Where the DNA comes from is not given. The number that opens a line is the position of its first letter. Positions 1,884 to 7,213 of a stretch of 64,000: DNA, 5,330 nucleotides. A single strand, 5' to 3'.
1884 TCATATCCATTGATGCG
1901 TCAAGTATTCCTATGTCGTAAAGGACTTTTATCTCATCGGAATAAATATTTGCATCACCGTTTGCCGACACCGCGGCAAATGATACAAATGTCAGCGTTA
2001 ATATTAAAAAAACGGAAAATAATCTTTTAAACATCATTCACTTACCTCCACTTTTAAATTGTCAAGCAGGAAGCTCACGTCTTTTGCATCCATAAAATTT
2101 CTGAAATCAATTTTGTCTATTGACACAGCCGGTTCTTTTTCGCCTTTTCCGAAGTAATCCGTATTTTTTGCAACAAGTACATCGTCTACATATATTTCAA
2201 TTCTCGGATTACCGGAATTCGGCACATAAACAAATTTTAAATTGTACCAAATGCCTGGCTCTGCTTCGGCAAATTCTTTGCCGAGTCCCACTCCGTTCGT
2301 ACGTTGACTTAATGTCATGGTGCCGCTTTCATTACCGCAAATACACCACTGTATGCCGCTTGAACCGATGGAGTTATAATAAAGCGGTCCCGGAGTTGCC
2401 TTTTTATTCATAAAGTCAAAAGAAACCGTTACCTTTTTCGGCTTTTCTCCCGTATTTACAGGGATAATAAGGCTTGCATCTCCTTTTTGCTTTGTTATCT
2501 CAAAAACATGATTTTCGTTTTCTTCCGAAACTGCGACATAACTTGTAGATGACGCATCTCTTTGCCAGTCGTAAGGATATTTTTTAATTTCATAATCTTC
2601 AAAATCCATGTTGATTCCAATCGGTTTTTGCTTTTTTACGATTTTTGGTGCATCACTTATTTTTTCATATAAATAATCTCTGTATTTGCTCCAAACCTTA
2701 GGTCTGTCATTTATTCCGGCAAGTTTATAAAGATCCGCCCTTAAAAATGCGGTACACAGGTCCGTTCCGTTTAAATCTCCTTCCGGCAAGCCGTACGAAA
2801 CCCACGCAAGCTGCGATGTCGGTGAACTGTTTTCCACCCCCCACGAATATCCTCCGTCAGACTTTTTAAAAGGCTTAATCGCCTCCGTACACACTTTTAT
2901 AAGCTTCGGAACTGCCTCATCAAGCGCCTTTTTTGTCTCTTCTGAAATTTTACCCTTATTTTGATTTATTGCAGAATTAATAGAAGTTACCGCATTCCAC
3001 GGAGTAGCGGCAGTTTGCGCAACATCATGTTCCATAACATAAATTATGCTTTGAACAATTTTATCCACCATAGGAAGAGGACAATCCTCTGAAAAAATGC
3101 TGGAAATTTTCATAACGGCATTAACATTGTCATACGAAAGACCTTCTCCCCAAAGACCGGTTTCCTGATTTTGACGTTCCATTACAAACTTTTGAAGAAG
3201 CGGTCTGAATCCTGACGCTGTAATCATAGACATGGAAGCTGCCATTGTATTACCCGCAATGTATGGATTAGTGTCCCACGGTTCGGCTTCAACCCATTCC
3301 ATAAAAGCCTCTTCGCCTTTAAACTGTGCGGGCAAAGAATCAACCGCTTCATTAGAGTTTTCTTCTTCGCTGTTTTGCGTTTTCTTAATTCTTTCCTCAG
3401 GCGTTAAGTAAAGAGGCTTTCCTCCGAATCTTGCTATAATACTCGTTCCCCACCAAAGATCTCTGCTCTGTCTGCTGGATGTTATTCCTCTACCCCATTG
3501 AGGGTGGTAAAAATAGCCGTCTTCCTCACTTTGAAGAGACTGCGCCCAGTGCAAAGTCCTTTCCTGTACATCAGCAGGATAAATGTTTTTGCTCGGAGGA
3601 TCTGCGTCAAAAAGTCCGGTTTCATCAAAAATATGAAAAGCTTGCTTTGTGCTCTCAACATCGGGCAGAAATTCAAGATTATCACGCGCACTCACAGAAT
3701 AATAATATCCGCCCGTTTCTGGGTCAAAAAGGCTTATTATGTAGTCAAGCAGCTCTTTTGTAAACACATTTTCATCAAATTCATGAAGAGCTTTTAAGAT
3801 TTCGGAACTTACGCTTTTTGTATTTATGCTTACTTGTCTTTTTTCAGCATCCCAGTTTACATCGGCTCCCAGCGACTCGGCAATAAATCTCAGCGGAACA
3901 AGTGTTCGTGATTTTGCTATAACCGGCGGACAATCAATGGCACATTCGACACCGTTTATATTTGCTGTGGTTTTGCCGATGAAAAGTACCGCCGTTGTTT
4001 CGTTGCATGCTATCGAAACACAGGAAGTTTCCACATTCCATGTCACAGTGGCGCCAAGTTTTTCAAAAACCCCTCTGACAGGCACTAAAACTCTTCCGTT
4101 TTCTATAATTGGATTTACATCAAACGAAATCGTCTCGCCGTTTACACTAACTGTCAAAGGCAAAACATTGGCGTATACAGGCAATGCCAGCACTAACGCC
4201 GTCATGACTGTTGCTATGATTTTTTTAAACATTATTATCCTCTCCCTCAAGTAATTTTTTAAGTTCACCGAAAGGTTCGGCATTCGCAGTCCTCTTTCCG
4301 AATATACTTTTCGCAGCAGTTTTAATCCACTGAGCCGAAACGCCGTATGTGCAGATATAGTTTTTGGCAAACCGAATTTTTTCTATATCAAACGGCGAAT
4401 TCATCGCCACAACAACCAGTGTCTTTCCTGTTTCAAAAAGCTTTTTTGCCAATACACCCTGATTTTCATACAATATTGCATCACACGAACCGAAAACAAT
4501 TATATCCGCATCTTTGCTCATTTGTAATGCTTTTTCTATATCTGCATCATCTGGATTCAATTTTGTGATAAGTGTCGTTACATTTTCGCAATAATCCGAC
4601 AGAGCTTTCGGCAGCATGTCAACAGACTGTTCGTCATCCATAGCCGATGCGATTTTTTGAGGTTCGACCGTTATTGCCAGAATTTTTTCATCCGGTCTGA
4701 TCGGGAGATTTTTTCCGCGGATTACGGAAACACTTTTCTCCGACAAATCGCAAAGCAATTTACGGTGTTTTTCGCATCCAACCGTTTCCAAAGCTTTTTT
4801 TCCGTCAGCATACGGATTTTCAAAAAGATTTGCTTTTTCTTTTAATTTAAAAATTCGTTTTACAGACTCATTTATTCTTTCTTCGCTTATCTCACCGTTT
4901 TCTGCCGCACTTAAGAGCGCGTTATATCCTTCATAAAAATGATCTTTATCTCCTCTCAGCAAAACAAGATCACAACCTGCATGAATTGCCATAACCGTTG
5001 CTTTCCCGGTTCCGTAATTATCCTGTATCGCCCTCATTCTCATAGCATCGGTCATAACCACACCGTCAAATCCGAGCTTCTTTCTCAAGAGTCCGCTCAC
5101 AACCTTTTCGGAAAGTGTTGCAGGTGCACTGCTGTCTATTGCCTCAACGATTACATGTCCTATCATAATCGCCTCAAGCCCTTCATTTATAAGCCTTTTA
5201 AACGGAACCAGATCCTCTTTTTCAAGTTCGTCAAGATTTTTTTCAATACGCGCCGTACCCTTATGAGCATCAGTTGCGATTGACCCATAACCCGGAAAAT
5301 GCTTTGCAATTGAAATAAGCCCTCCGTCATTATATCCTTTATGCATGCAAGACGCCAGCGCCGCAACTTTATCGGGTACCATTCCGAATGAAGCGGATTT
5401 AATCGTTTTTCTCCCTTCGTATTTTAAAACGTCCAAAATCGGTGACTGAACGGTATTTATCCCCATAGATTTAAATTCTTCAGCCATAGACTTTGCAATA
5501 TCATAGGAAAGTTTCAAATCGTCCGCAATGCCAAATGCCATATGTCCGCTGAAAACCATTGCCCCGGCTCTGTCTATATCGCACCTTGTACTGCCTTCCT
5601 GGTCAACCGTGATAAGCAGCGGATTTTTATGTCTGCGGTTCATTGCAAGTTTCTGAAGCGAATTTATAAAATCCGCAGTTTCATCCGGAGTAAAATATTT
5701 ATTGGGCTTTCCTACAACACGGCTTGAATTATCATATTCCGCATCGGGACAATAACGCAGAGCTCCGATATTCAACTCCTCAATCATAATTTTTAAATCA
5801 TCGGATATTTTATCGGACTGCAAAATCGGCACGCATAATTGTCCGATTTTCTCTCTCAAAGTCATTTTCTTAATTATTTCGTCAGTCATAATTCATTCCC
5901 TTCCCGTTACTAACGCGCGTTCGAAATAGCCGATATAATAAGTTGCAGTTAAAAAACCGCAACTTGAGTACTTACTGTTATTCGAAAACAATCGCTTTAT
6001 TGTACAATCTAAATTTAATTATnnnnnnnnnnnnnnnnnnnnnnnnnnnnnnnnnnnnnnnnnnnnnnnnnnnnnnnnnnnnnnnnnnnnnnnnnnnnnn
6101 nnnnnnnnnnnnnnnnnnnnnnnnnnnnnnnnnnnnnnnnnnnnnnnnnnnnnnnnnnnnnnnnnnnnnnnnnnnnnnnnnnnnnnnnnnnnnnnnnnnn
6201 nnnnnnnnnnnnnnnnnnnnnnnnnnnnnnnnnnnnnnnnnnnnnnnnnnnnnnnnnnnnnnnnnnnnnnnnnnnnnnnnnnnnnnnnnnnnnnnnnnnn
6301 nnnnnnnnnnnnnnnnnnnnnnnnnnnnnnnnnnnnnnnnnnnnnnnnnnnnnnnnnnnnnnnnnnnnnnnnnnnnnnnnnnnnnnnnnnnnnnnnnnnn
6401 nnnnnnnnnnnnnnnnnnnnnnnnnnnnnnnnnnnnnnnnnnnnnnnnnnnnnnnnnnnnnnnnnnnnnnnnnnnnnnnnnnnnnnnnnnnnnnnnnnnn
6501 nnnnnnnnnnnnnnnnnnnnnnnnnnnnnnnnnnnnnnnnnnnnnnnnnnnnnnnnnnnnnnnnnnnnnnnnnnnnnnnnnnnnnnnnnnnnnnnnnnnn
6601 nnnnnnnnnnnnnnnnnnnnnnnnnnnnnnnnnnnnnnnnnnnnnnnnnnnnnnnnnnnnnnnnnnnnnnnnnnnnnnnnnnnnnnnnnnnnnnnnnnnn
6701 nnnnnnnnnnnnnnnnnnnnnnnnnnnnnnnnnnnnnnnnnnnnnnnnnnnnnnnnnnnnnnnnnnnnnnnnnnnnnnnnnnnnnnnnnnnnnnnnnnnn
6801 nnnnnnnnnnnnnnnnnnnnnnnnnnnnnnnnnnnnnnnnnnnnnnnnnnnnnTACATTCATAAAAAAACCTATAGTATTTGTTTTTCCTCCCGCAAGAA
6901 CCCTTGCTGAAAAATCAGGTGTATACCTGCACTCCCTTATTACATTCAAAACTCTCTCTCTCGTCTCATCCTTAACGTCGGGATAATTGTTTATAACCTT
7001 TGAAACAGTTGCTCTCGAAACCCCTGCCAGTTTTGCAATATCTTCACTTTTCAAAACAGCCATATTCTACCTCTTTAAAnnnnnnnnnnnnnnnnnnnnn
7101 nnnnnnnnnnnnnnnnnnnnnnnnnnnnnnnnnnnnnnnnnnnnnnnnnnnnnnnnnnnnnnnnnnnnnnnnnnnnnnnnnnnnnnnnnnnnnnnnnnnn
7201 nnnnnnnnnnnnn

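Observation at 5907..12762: Shared 20-bp palindromic motif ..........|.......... upstream of two glycosidase genes; candidate LacI regulon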

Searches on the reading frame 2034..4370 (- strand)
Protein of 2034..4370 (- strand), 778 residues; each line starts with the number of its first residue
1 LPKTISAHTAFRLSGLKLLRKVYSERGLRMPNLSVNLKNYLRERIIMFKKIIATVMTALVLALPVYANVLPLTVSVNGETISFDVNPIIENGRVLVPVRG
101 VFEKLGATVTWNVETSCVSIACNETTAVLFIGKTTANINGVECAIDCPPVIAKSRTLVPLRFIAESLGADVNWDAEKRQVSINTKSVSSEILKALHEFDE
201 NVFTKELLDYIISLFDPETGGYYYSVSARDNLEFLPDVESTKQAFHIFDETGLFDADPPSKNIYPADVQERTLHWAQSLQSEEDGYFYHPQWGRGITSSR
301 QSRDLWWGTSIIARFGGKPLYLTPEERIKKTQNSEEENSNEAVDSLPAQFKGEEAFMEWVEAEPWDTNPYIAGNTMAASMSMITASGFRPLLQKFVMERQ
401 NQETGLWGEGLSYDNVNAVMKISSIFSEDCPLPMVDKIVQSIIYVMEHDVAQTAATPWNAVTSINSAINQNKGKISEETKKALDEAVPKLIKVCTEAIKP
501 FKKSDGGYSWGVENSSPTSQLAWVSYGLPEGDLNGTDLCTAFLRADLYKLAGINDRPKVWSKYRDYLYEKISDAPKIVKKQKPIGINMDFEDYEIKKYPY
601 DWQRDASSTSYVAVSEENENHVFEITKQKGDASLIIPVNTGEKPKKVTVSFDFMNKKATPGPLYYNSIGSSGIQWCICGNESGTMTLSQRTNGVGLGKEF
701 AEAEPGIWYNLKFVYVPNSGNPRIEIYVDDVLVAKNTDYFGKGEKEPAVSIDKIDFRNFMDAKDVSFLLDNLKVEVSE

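Call 7: search_protein_families(library=pfam, proteins=[window:2034-4370:-], max_evalue=0.01)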
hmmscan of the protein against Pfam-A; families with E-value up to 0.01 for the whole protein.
window:2034-4370:- (778 aa): 1 family
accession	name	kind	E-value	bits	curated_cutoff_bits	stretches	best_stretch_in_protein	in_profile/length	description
PF07833.16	Cu_amine_oxidN1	-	1.9e-36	124.7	24.2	1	76-182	2-108/108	Copper amine oxidase N-terminal domain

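Call 8: search_protein_families(library=ncbifam, proteins=[window:2034-4370:-], max_evalue=0.01)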
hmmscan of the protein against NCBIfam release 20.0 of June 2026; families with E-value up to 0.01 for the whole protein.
window:2034-4370:- (778 aa): 1 family
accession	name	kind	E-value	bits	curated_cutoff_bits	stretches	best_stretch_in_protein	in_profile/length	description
NF011285.0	PRK14696.1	equivalog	0.0019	16.4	1278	1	94-199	36-142/757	primary-amine oxidase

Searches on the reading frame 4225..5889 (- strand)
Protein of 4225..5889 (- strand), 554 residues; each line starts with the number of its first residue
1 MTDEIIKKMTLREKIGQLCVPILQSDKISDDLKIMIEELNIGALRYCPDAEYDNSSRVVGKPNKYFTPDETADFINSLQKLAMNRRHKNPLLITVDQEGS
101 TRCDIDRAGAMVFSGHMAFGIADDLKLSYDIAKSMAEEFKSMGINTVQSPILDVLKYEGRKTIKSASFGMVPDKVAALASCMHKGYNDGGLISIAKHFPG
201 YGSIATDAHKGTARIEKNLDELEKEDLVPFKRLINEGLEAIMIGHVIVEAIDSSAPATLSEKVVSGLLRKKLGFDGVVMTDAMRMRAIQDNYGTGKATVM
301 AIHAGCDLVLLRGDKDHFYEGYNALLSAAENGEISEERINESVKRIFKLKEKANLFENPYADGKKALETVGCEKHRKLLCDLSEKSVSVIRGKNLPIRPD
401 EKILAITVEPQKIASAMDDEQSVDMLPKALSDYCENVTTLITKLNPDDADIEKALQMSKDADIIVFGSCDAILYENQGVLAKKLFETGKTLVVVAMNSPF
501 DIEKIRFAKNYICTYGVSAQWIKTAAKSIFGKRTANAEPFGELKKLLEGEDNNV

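Call 7: search_protein_families(library=pfam, proteins=[window:4225-5889:-], max_evalue=0.01)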
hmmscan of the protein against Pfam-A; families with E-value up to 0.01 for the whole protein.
window:4225-5889:- (554 aa): 1 family
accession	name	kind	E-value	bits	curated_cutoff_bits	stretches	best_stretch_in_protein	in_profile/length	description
PF00933.27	Glyco_hydro_3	-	2.2e-68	231.5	27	1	10-348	1-315/316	Glycosyl hydrolase family 3 N terminal domain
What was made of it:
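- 4225..5889 (-): GH3 beta-N-acetylglucosaminidase-like gene (554 aa), first gene of the operon downstream of O1. Pfam PF00933 (call 7).
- On GH3 beta-N-acetylglucosaminidase (for the 4225-5889 product): PF00933, E 2e-68 (call 7).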

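Call 8: search_protein_families(library=ncbifam, proteins=[window:4225-5889:-], max_evalue=0.01)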
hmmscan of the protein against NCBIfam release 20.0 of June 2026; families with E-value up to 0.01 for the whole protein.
window:4225-5889:- (554 aa): 7 families
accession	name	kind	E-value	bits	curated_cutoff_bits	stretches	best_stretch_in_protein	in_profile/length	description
NF003740.0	PRK05337.1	equivalog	2.6e-47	161.6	207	1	81-368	46-333/340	beta-N-acetylhexosaminidase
NF052331.1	Bet13-16Glucosase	equivalog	1.9e-33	115.6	1330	1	5-402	19-384/750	exo-beta-d-1,3/1,6-glucosidase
NF052329.1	XyloArabinsidase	equivalog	4.9e-27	94.3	1050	1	3-406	7-398/750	beta-xylosidase/alpha-l-arabinosidase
NF011678.0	PRK15098.1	equivalog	3.7e-19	68.6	666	1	113-399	120-409/765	beta-glucosidase BglX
NF041579.1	betaxyl_Flavo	equivalog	8.4e-19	67.2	1350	1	109-408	81-387/716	beta-xylosidase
NF041776.1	xylosidase_Xyl3A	equivalog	6.9e-15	54.1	1250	1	195-406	168-378/846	xylan 1,4-beta-xylosidase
NF052330.1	BetGlucosiCelf0468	equivalog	6e-14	51.2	1300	1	110-405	54-338/817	beta-d-glucosidase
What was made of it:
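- On GH3 beta-N-acetylglucosaminidase (for the 4225-5889 product): It is below the NCBIfam NagZ equivalog cut-off (161.6 bits against 207, call 8), so substrate specificity stays inferred.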

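Call 67: search_solved_structures(query=window:4225-5889:-, max_evalue=1e-10)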
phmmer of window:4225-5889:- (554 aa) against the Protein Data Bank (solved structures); distinct sequences matched with E-value up to 1e-10: 60.
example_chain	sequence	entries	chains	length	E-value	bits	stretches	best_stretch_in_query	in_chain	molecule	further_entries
6k5j_A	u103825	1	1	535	7.9e-67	229.3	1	7-526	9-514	GH3 beta-N-acetylglucosaminidase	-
4zm6_A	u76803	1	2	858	1.8e-61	211.7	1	63-533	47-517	N-acetyl-beta-D glucosaminidase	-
3bmx_A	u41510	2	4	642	6.4e-51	176.8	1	3-428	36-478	Uncharacterized lipoprotein ybbD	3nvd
3lk6_A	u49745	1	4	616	2.2e-50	175.1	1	3-428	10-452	Lipoprotein ybbD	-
4gyj_A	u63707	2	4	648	2.9e-50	174.7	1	3-428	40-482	Uncharacterized lipoprotein ybbD | Glycoside Hydrolase NagZ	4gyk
3tev_A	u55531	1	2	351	8.5e-42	146.8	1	90-316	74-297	Glycosyl hyrolase, family 3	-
3sql_A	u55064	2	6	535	2.6e-41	145.1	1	89-353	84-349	Glycosyl hydrolase family 3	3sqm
3wo8_A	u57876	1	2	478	8.3e-40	140.2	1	91-374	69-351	Beta-N-acetylglucosaminidase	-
5bza_A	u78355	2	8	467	3.3e-39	138.2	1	91-380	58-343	Beta-N-acetylhexosaminidase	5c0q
6gfv_A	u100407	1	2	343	7e-29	104.1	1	89-350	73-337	Probable conserved lipoprotein LpqI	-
6jti_A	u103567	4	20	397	2.6e-28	102.3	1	128-314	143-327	Beta-hexosaminidase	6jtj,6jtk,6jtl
7vi6_A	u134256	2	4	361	2.6e-27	99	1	93-383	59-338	Beta-N-acetylhexosaminidase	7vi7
4yyf_A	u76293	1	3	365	9.5e-27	97.1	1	89-345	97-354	Beta-N-acetylhexosaminidase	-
4gvf_A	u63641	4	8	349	1.1e-26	96.9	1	65-314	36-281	Beta-hexosaminidase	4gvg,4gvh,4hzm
4gvi_A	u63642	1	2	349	4.8e-26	94.8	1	65-314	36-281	Beta-hexosaminidase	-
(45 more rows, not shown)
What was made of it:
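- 4225..5889 (-): Closest solved relatives are GH3 N-acetylglucosaminidases 6k5j, 4zm6 and B. subtilis YbbD/NagZ (call 67).
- On GH3 beta-N-acetylglucosaminidase (for the 4225-5889 product): Best PDB hits are 6k5j, 4zm6 and YbbD/NagZ (call 67).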

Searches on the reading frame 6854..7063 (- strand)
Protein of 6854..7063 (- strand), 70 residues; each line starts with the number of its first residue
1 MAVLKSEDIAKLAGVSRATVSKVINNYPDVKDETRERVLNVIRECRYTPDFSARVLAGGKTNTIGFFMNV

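Call 50: search_solved_structures(query=window:6854-7063:-, max_evalue=0.00001, show_alignments=4)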
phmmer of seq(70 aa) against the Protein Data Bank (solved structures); distinct sequences matched with E-value up to 0.00001: 43.
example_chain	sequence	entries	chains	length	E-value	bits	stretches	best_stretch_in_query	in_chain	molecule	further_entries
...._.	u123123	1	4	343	1.2e-12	50.7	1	8-69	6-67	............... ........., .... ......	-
2o20_A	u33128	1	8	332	5.2e-12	48.7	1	7-68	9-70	Catabolite control protein A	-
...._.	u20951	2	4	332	9.9e-11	44.7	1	8-67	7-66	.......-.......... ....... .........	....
1rzr_G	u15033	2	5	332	9.9e-11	44.7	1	8-67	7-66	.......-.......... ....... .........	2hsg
3oqm_A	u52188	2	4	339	1.4e-10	44.2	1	7-67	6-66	Catabolite control protein A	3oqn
3oqo_A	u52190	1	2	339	1.4e-10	44.1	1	7-67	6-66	Catabolite control protein A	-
7e5w_A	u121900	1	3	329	2e-09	40.6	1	7-67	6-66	Catabolite control protein A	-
4o5a_A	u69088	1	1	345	3.4e-09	39.8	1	7-68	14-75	LacI family transcription regulator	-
3e3m_A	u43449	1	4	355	4.5e-09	39.5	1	7-66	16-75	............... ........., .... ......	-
3dbi_A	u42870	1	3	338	7.6e-09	38.7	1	7-67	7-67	SUGAR-BINDING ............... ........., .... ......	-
7doa_A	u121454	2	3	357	8e-09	38.7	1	4-67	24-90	Catabolite repressor/activator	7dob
5ysz_A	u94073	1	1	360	1.3e-08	38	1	7-67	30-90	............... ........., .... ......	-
8jff_A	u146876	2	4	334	1.7e-08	37.7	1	5-67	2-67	Catabolite repressor/activator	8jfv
3ctp_A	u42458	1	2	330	2.4e-08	37.2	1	7-67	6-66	Periplasmic binding protein/LacI transcriptional regulator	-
3h5o_A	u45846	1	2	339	4.6e-08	36.3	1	7-64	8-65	Transcriptional regulator GntR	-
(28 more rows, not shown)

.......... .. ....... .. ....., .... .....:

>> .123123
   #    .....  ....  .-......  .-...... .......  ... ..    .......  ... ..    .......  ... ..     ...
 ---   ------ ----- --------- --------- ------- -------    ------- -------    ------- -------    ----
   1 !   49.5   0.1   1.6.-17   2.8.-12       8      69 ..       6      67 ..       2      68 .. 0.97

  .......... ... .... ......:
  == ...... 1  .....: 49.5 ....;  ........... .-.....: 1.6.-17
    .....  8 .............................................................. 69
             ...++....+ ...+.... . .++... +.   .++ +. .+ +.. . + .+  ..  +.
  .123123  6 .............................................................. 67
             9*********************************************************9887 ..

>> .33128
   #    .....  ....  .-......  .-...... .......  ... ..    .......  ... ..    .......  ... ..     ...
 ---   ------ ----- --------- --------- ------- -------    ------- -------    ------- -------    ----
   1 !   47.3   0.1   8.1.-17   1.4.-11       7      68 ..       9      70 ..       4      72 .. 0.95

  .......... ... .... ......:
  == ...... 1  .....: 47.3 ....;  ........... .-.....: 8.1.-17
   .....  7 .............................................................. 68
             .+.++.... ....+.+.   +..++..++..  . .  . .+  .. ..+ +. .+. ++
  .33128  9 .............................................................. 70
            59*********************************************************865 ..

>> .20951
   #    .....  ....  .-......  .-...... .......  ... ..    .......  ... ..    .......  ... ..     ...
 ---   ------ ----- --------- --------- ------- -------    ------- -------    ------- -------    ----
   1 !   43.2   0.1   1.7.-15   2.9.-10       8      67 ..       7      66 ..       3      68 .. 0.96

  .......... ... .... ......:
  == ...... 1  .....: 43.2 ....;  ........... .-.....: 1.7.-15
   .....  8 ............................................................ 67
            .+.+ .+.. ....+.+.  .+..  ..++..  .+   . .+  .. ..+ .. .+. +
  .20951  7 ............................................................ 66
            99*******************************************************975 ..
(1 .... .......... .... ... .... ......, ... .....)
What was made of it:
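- Closest known: CcpA and cre sites of Firmicutes. Same: The DNA-binding domains are similar (call 50).
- The DNA-binding domain is closest to CcpA among solved structures, after one uncharacterised LacI protein (call 50).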
